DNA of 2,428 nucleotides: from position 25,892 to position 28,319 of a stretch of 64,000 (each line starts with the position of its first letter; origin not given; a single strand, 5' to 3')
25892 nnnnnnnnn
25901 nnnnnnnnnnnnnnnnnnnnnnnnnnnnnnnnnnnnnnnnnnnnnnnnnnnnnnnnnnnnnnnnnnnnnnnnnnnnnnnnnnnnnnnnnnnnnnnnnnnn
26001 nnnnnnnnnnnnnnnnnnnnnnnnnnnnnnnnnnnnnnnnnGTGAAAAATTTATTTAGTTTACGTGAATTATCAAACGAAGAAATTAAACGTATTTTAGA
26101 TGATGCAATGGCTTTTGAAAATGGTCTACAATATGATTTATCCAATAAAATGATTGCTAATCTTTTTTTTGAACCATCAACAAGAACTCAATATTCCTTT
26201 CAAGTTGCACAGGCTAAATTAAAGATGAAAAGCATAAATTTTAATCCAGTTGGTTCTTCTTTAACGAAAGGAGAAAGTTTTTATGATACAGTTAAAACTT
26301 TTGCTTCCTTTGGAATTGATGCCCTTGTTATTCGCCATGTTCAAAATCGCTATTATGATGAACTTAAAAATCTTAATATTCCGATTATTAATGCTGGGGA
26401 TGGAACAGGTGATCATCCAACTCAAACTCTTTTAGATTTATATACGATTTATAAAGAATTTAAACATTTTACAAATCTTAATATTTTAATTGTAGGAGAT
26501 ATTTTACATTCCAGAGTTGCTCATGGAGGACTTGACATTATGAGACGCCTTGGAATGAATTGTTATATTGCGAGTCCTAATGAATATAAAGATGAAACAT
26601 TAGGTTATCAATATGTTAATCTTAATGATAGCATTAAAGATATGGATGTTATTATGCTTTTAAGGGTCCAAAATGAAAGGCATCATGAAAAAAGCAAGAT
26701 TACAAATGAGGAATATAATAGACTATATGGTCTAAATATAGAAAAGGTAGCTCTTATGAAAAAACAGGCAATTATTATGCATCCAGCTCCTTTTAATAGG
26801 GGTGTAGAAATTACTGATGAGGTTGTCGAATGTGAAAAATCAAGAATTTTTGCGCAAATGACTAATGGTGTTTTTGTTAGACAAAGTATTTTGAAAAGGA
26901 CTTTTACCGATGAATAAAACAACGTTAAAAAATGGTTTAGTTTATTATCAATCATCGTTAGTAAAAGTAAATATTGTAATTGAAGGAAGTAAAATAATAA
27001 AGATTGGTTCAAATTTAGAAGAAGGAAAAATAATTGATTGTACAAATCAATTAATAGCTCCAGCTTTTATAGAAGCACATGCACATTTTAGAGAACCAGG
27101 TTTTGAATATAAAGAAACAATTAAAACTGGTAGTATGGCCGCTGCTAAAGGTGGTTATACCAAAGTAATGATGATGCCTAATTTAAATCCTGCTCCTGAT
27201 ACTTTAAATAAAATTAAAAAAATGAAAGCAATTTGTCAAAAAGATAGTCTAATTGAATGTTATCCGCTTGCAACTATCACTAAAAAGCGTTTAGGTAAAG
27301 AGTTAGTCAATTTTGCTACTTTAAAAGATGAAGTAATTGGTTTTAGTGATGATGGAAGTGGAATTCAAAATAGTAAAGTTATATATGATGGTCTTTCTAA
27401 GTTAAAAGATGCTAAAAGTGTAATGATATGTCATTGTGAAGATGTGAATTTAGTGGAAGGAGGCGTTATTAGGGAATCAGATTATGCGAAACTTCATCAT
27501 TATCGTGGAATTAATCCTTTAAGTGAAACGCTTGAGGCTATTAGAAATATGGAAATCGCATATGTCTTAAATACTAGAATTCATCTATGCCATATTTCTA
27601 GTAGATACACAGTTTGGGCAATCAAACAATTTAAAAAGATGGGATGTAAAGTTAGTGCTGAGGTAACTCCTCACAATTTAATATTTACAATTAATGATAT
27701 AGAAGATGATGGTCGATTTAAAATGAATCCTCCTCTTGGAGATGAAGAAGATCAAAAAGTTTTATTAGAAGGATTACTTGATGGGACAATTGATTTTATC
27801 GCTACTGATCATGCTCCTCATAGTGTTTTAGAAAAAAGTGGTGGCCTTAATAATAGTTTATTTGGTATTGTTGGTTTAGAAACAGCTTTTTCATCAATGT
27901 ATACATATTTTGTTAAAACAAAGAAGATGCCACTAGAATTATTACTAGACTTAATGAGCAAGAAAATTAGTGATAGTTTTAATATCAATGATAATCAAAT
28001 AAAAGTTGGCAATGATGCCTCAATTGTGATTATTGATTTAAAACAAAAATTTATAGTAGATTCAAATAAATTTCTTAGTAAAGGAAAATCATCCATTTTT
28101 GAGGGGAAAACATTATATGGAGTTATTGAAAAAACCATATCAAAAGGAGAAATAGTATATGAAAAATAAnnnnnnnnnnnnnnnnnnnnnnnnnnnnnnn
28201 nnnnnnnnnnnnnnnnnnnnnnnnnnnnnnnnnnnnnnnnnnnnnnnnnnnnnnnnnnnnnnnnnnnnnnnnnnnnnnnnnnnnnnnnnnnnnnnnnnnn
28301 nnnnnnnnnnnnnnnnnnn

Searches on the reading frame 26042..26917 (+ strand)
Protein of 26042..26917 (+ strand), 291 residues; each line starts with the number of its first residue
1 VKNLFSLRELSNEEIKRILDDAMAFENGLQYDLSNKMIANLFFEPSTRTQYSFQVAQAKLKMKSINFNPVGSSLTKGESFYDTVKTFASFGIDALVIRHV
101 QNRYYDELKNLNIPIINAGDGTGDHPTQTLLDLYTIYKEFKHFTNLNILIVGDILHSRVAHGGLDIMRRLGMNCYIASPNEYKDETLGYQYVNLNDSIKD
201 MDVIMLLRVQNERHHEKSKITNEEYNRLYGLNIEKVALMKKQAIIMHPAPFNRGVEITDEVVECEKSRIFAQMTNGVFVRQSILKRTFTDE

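Call 8: search_protein_families(library=ncbifam, proteins=[window:26042-26917:+])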
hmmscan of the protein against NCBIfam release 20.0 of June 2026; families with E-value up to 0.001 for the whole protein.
window:26042-26917:+ (291 aa): 17 families
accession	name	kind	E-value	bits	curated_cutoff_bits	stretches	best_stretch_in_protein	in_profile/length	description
NF002032.1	PRK00856.1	equivalog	2.2e-99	332.4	263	1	2-286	1-295/297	aspartate carbamoyltransferase catalytic subunit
TIGR00670.1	asp_carb_tr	equivalog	1.2e-83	280.8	236.95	1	2-286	1-301/304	aspartate carbamoyltransferase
NF010387.0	PRK13814.1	equivalog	2.1e-50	171.3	660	1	10-285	14-300/310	aspartate carbamoyltransferase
NF001986.0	PRK00779.1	subfamily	5.7e-40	137.3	306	1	1-288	5-304/307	ornithine carbamoyltransferase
TIGR00658.1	orni_carb_tr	equivalog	2.6e-39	135.2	280.85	1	2-288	1-303/304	ornithine carbamoyltransferase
NF008853.0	PRK11891.1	equivalog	9.9e-39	133.1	560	1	36-284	128-394/430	aspartate carbamoyltransferase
NF006046.0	PRK08192.1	equivalog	5.9e-38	130.9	512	1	4-284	9-313/339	aspartate carbamoyltransferase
TIGR04384.1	putr_carbamoyl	exception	9e-24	84.2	500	2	11-185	9-188/330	putrescine carbamoyltransferase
NF011380.0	PRK14805.1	equivalog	1.2e-23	83.6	421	2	1-185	1-185/302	ornithine carbamoyltransferase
NF009916.0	PRK13376.1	equivalog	9.9e-18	63.9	800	1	31-168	46-200/525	bifunctional aspartate carbamoyltransferase catalytic subunit/aspartate carbamoyltransferase regulatory subunit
NF003286.0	PRK04284.1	subfamily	1.5e-16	60.5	515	1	3-184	8-193/332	ornithine carbamoyltransferase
NF003384.0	PRK04523.1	equivalog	6.2e-16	58.4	288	2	1-69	3-72/336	N-acetylornithine carbamoyltransferase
NF011379.0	PRK14804.1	equivalog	8.2e-16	58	373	1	2-282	7-303/311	ornithine carbamoyltransferase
NF002470.0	PRK01713.1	equivalog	1.8e-12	47.4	545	1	3-182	9-192/334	ornithine carbamoyltransferase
NF009213.0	PRK12562.1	subfamily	6.4e-10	38.9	559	1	32-154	42-165/334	ornithine carbamoyltransferase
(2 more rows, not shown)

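Call 9: find_related_loci(query=window:26042-26917:+, collection=genome_contigs, flank=4000)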
Query window:26042-26917:+ (291 aa) in genome_contigs; peptide patterns used: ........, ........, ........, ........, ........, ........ (x = any residue, [..] = any of these).
86 stretches matched a pattern; 21 encode a relative of the query (tblastn E <= 1e-3); 21 distinct loci.
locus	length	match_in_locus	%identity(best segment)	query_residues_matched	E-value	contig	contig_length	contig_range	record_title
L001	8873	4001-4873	92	1-291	0e+0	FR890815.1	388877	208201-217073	Staphylococcus sp. CAG:324 genomic scaffold, scf15, whole genome shotgun sequence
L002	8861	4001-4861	61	1-287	3e-115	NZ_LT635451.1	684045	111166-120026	Holdemania sp. Marseille-P2844 strain Marseille-P2844T, whole genome shotgun sequence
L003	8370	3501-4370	59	1-290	9e-115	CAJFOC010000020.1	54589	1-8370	uncultured Holdemania sp. isolate Coassembly_mag_156 genome assembly, contig: MAGpy_11413_min2k_bin_156_fak87_412819, wh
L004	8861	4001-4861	60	1-287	4e-114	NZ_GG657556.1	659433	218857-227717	Holdemania filiformis DSM 12042 Scfld5, whole genome shotgun sequence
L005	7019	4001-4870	57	1-290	9e-112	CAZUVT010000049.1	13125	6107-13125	MAG TPA_asm: uncultured Erysipelotrichaceae bacterium isolate SRP199465_co2_865 genome assembly, contig: NODE_14812_leng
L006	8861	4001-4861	57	1-288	1e-109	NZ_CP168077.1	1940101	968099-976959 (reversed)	Candidatus Izemoplasma sp. B36 chromosome, complete genome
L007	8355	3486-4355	57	1-290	1e-109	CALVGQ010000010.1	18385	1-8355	MAG: uncultured Erysipelotrichaceae bacterium isolate E09__bin1 genome assembly, contig: E09__k127_1616107, whole genome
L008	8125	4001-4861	56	1-288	4e-109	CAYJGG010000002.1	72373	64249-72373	MAG TPA_asm: uncultured Oscillospiraceae bacterium isolate ERP123703_co1_301 genome assembly, contig: NODE_300_length_72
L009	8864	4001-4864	57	1-288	5e-108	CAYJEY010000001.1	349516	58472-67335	MAG TPA_asm: uncultured Holdemania sp. isolate ERP123703_co1_279 genome assembly, contig: NODE_3_length_349516_cov_17.34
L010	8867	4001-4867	54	2-291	3e-106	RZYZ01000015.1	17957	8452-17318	MAG: Clostridia bacterium isolate INTA.AUR.035 contig-100_1282, whole genome shotgun sequence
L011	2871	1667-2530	53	2-290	5e-108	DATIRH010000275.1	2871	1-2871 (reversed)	MAG TPA_asm: Proteiniclasticum sp. isolate SMAG_U15898 k141_887264, whole genome shotgun sequence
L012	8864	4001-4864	53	2-290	8e-105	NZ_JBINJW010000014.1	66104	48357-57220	Proteiniclasticum sp. C24MP 14, whole genome shotgun sequence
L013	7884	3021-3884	55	1-291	8e-105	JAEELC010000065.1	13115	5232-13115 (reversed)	MAG: Acholeplasmatales bacterium isolate Tb.RUG.207 k141_3984608_flag=1_multi=7.0000_len=13115, whole genome shotgun seq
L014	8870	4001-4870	55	1-290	2e-104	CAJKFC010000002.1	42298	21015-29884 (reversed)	MAG TPA_asm: uncultured Clostridiales bacterium isolate ERR321631-bin.2 genome assembly, contig: NODE_532_length_42298_c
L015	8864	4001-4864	53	2-290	2e-104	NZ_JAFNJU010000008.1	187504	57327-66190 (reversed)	Proteiniclasticum aestuarii strain SCR006 SCR006.00008, whole genome shotgun sequence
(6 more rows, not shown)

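Call 12: find_related_loci(query=window:26042-26917:+, collection=metagenome_contigs, flank=3000)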
Query window:26042-26917:+ (291 aa) in metagenome_contigs; peptide patterns used: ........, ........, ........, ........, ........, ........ (x = any residue, [..] = any of these).
168 stretches matched a pattern; 37 encode a relative of the query (tblastn E <= 1e-3); 37 distinct loci.
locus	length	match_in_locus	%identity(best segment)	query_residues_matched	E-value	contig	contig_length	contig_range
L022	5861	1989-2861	92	1-291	0e+0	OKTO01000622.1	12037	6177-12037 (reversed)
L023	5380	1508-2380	92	1-291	0e+0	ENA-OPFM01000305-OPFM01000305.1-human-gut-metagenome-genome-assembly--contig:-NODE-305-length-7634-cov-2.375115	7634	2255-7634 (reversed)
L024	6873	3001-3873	92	1-291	0e+0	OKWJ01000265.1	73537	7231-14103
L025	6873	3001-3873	92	1-291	0e+0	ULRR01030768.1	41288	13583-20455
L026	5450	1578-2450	92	1-291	0e+0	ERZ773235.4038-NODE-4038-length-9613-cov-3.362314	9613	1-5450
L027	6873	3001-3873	92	1-291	0e+0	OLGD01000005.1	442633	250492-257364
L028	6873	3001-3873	92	1-291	0e+0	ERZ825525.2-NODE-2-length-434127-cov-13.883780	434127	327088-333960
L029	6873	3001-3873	92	1-291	0e+0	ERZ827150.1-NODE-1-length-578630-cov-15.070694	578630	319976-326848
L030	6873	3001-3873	92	1-291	0e+0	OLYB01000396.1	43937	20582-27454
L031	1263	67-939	92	1-291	0e+0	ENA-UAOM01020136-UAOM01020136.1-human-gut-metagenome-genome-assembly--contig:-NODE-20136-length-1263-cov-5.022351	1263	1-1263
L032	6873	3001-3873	92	1-291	0e+0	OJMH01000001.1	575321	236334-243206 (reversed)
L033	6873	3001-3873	92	1-291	0e+0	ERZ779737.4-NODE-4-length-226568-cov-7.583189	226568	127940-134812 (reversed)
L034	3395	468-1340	85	3-291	4e-176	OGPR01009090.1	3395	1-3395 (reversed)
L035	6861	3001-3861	61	1-287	4e-115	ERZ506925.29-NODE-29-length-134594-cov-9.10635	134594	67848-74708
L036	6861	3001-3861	61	1-287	2e-115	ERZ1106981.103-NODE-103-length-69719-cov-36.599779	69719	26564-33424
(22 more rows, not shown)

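Call 14: find_homologous_proteins(query=window:26042-26917:+, max_evalue=1e-60)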
Query window:26042-26917:+ (291 aa): 4508 proteins with E <= 1e-60 among 8000 candidates; the best 120 are listed.
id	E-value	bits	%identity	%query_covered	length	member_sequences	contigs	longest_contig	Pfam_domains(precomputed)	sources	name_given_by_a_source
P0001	5.6e-190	648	100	100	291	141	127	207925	PF00185.31,PF02729.27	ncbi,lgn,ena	-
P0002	1.1e-173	594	91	100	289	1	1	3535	PF00185.31,PF02729.27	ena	-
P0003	1.0e-145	502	81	100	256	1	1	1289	PF00185.31,PF02729.27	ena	-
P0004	4.7e-140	484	91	81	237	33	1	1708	PF02729.27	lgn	-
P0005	3.5e-123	428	67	99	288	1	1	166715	PF00185.31,PF02729.27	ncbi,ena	-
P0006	5.3e-123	428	67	99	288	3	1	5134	PF00185.31,PF02729.27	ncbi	-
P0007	3.5e-122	425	67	100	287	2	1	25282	PF00185.31,PF02729.27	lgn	-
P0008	1.7e-120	420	65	99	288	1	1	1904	PF00185.31,PF02729.27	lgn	-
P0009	3.3e-120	419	66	100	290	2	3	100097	PF00185.31,PF02729.27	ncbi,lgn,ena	-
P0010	1.7e-118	413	64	99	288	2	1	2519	PF00185.31,PF02729.27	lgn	-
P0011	7.4e-118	411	64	100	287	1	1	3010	PF00185.31,PF02729.27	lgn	-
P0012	7.7e-118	411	64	99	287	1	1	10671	PF00185.31,PF02729.27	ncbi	-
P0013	9.2e-117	407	64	99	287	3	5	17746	PF00185.31,PF02729.27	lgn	-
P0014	4.2e-116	405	63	99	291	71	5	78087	PF00185.31,PF02729.27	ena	-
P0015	6.5e-116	405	63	99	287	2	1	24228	PF00185.31,PF02729.27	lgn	-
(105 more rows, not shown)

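Call 15: find_encoding_contigs(protein=P0005, flank=4000, max_places=2)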
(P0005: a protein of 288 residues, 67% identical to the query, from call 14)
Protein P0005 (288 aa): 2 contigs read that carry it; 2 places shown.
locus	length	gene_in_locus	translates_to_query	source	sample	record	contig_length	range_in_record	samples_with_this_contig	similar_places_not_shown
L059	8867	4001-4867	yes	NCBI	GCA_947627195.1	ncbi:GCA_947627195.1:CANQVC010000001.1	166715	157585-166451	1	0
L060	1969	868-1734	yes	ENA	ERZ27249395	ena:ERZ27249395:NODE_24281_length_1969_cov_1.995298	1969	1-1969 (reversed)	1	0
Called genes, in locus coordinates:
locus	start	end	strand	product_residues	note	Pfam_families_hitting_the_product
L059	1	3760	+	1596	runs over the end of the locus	PF13195:DUF4011, PF13245:AAA_19 (faint), PF13604:AAA_30 (faint), PF13086:AAA_11, PF13087:AAA_12, PF18741:MTES_1575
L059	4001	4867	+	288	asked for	PF02729:OTCace_N, PF00185:OTCace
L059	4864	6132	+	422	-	PF01979:Amidohydro_1, PF12890:DHOase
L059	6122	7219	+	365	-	PF00988:CPSase_sm_chain, PF00117:GATase, PF07722:Peptidase_C26 (weak)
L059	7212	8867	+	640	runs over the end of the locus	?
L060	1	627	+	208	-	?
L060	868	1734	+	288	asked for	PF02729:OTCace_N, PF00185:OTCace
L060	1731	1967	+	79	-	?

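Call 16: find_encoding_contigs(protein=P0007, flank=4000, max_places=2)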
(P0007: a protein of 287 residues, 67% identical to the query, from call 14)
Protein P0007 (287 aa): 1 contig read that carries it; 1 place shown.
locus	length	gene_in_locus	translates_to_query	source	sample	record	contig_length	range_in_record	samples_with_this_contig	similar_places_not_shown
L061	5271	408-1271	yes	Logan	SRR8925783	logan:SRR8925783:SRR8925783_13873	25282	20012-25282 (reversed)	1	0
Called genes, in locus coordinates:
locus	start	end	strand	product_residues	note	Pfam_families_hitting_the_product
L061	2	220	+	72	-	?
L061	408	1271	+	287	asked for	PF02729:OTCace_N, PF00185:OTCace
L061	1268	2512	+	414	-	PF07969:Amidohydro_3 (faint), PF01979:Amidohydro_1, PF12890:DHOase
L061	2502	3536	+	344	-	PF00988:CPSase_sm_chain, PF00117:GATase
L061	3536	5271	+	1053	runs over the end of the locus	PF25596:CPSase_L_D1, PF02786:CPSase_L_D2, PF07478:Dala_Dala_lig_C, PF02787:CPSase_L_D3, PF25596:CPSase_L_D1, PF02655:ATP-grasp_3, PF02786:CPSase_L_D2, PF07478:Dala_Dala_lig_C, +5 more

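Call 17: find_encoding_contigs(protein=P0009, flank=4000, max_places=2)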
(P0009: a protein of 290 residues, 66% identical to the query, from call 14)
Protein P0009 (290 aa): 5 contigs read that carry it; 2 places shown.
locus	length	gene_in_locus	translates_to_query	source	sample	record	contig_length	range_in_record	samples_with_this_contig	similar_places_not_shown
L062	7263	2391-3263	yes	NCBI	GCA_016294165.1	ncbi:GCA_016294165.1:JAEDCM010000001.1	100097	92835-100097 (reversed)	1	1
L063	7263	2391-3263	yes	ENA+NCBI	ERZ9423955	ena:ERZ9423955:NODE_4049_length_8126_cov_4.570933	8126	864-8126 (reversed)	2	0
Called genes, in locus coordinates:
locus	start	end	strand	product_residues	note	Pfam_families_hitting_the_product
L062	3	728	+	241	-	?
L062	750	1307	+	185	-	-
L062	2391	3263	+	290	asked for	PF02729:OTCace_N, PF00185:OTCace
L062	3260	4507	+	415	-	PF07969:Amidohydro_3 (faint), PF01979:Amidohydro_1, PF12890:DHOase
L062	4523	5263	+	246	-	PF10418:DHODB_Fe-S_bind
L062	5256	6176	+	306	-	PF01180:DHO_dh, PF01207:Dus, PF03060:NMO (weak), PF00977:His_biosynth (weak)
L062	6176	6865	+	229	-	PF00215:OMPdecase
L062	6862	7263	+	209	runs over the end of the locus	PF00156:Pribosyltran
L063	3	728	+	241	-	?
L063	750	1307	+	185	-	-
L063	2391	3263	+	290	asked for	PF02729:OTCace_N, PF00185:OTCace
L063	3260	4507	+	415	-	PF07969:Amidohydro_3 (faint), PF01979:Amidohydro_1, PF12890:DHOase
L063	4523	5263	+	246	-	PF10418:DHODB_Fe-S_bind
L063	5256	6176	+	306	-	PF01180:DHO_dh, PF01207:Dus, PF03060:NMO (weak), PF00977:His_biosynth (weak)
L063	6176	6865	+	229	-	PF00215:OMPdecase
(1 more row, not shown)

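Call 19: find_encoding_contigs(protein=P0003, flank=4000, max_places=2)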
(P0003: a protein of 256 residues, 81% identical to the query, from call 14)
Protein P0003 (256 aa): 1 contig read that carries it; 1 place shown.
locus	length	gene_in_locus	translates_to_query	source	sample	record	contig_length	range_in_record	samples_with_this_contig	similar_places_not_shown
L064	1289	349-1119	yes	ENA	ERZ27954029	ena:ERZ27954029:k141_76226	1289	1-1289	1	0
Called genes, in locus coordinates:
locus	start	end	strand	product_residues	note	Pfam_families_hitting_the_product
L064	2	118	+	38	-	?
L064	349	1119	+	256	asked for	PF02729:OTCace_N, PF00185:OTCace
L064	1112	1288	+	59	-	?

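Call 20: find_encoding_contigs(protein=P0002, flank=4000, max_places=2)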
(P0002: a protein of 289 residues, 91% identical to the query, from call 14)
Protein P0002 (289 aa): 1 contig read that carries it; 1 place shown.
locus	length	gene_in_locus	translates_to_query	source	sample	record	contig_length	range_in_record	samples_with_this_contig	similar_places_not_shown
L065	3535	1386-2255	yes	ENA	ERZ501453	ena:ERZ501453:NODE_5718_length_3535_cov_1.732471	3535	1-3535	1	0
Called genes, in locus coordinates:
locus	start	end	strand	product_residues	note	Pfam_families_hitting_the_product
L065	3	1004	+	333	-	?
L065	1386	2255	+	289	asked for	PF02729:OTCace_N, PF00185:OTCace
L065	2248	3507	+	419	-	PF07969:Amidohydro_3 (faint), PF12890:DHOase, PF01979:Amidohydro_1 (weak)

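Call 21: list_cluster_members(proteins=[P0001])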
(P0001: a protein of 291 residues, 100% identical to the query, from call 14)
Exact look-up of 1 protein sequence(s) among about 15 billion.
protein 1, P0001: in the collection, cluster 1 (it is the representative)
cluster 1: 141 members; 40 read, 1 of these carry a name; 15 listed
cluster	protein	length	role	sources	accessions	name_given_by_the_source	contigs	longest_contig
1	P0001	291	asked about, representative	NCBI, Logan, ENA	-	-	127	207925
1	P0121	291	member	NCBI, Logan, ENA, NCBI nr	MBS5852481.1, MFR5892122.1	MAG: aspartate carbamoyltransferase catalytic subunit [Bacilli bacterium] | aspartate carbamoyltransferase catalytic subunit [Staphylococcus sp.]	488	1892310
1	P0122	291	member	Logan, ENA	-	-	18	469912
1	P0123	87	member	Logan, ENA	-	-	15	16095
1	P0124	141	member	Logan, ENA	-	-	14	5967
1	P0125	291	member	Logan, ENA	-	-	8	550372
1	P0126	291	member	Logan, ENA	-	-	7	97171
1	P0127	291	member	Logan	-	-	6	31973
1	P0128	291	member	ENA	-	-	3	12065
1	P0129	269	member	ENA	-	-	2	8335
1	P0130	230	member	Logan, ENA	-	-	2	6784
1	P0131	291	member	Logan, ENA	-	-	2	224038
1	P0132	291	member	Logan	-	-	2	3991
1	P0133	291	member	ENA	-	-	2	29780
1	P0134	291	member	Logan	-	-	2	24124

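Call 31: find_encoding_contigs(protein=P0121, flank=10000, max_places=4)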
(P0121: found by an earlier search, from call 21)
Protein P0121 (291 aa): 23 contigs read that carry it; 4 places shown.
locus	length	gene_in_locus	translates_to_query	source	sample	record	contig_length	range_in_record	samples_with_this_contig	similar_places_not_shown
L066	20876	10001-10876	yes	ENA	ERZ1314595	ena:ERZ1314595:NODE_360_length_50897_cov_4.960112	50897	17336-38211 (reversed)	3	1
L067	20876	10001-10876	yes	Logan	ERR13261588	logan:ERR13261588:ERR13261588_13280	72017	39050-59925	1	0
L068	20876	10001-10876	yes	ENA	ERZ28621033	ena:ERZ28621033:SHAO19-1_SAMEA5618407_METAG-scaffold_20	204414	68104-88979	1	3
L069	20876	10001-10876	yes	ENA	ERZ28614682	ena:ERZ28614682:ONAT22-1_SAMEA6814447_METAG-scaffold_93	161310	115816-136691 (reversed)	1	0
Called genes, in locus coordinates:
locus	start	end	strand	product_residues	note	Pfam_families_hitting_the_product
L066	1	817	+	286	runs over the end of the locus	-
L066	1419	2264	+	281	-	PF12541:DUF3737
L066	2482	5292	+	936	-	PF20578:aBig_2 (weak), PF01336:tRNA_anti-codon (faint)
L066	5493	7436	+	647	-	PF02518:HATPase_c (weak), PF13589:HATPase_c_3, PF00183:HSP90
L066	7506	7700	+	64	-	-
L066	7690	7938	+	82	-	PF07875:Coat_F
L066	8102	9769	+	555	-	PF01268:FTHFS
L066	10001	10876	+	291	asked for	PF02729:OTCace_N, PF00185:OTCace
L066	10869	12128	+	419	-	PF07969:Amidohydro_3 (faint), PF01979:Amidohydro_1, PF12890:DHOase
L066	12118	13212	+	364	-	PF00988:CPSase_sm_chain, PF00117:GATase, PF07722:Peptidase_C26 (weak)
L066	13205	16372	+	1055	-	PF25596:CPSase_L_D1, PF02786:CPSase_L_D2, PF07478:Dala_Dala_lig_C, PF02787:CPSase_L_D3, PF25596:CPSase_L_D1, PF02786:CPSase_L_D2, PF07478:Dala_Dala_lig_C, PF02142:MGS, +4 more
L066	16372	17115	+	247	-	PF10418:DHODB_Fe-S_bind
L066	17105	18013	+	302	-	PF01180:DHO_dh, PF01207:Dus, PF03060:NMO, PF00977:His_biosynth (weak)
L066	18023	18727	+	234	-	PF00215:OMPdecase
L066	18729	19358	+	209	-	PF00156:Pribosyltran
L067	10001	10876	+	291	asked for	PF02729:OTCace_N, PF00185:OTCace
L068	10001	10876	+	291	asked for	PF02729:OTCace_N, PF00185:OTCace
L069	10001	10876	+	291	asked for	PF02729:OTCace_N, PF00185:OTCace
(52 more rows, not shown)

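Call 58: find_encoding_contigs(protein=P0014, flank=1500, max_places=1)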
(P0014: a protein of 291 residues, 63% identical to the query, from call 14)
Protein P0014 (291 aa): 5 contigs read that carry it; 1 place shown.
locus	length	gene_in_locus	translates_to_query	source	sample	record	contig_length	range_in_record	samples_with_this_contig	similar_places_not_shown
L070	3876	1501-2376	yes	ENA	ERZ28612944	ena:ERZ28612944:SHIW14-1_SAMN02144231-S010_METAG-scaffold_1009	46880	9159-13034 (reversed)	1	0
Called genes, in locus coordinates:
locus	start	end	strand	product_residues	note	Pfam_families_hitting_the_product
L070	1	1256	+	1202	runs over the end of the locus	PF09479:Flg_new (faint), PF18998:Flg_new_2, PF19789:DUF6273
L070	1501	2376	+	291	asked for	PF02729:OTCace_N, PF00185:OTCace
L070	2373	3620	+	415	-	PF07969:Amidohydro_3 (faint), PF01979:Amidohydro_1, PF12890:DHOase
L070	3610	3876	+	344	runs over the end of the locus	PF00988:CPSase_sm_chain, PF00117:GATase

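Call 59: find_encoding_contigs(protein=P0012, flank=1500, max_places=1)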
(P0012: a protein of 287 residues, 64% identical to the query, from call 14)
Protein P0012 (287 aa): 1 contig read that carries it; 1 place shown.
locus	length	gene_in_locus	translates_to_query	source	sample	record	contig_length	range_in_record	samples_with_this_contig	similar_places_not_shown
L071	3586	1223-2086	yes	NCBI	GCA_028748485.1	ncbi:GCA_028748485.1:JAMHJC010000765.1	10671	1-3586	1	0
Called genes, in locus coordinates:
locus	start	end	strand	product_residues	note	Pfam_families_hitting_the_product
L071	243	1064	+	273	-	-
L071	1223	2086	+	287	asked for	PF02729:OTCace_N, PF00185:OTCace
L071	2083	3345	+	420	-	PF07969:Amidohydro_3 (faint), PF01979:Amidohydro_1, PF12890:DHOase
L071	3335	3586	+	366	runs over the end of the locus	PF00988:CPSase_sm_chain, PF00117:GATase, PF07722:Peptidase_C26 (faint)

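Call 60: find_encoding_contigs(protein=P0013, flank=1500, max_places=1)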
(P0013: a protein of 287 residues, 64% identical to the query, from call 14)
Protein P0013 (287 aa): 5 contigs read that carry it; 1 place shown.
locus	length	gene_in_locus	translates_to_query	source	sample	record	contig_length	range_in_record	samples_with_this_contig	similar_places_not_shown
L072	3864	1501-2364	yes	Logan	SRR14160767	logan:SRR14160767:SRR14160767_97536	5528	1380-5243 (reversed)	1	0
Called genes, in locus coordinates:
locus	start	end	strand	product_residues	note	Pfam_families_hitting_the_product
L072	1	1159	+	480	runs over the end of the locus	?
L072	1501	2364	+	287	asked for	PF02729:OTCace_N, PF00185:OTCace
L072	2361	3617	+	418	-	PF07969:Amidohydro_3 (faint), PF01979:Amidohydro_1, PF12890:DHOase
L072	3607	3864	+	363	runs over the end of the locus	PF00988:CPSase_sm_chain, PF00117:GATase, PF07722:Peptidase_C26 (faint)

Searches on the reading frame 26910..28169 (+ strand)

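Call 8: search_protein_families(library=ncbifam, proteins=[window:26910-28169:+])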
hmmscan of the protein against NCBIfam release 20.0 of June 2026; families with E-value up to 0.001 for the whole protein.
window:26910-28169:+ (419 aa): 44 families (the best 25 are shown)
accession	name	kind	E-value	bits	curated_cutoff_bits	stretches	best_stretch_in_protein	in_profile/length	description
NF006837.0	PRK09357.1-2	equivalog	5.8e-135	450.2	575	1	4-419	3-424/428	dihydroorotase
TIGR00857.1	pyrC_multi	subfamily_domain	1.1e-101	340.8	279.05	1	18-418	4-410/412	dihydroorotase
NF006839.0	PRK09357.1-4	equivalog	5.3e-97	325.1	576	1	6-418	4-421/422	dihydroorotase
NF006845.0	PRK09357.2-6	equivalog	7.7e-95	318.1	728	1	6-418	5-426/428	dihydroorotase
NF006843.0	PRK09357.2-4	equivalog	4.4e-92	309.2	786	1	4-419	3-422/431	dihydroorotase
NF006844.0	PRK09357.2-5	equivalog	5.6e-90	302.3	701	1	2-418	2-421/422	dihydroorotase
NF006841.0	PRK09357.2-2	equivalog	2e-85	287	640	1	19-418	18-418/421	dihydroorotase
NF006836.0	PRK09357.1-1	equivalog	2.7e-84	283.4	538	1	19-416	16-423/432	dihydroorotase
NF006842.0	PRK09357.2-3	equivalog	3.3e-77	260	695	1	35-416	43-437/440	dihydroorotase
NF006558.0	PRK09059.1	equivalog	1.2e-71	241.5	645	1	21-418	30-428/430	dihydroorotase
NF002668.0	PRK02382.1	equivalog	2.7e-66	224.1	452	1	2-418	4-412/436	dihydroorotase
TIGR03178.1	allantoinase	equivalog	2.9e-65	220.8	357.85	1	5-418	3-426/441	allantoinase AllB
NF004839.0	PRK06189.1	equivalog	2e-62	211.3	631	1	6-418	7-432/451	allantoinase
NF005751.0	PRK07575.1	equivalog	6.2e-61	206.2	529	1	10-419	11-422/440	dihydroorotase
NF058539.1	ergo_uti2_ErtD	equivalog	3.6e-60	204.1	650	1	9-418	8-431/449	hydantoin-5-propionate amidohydrolase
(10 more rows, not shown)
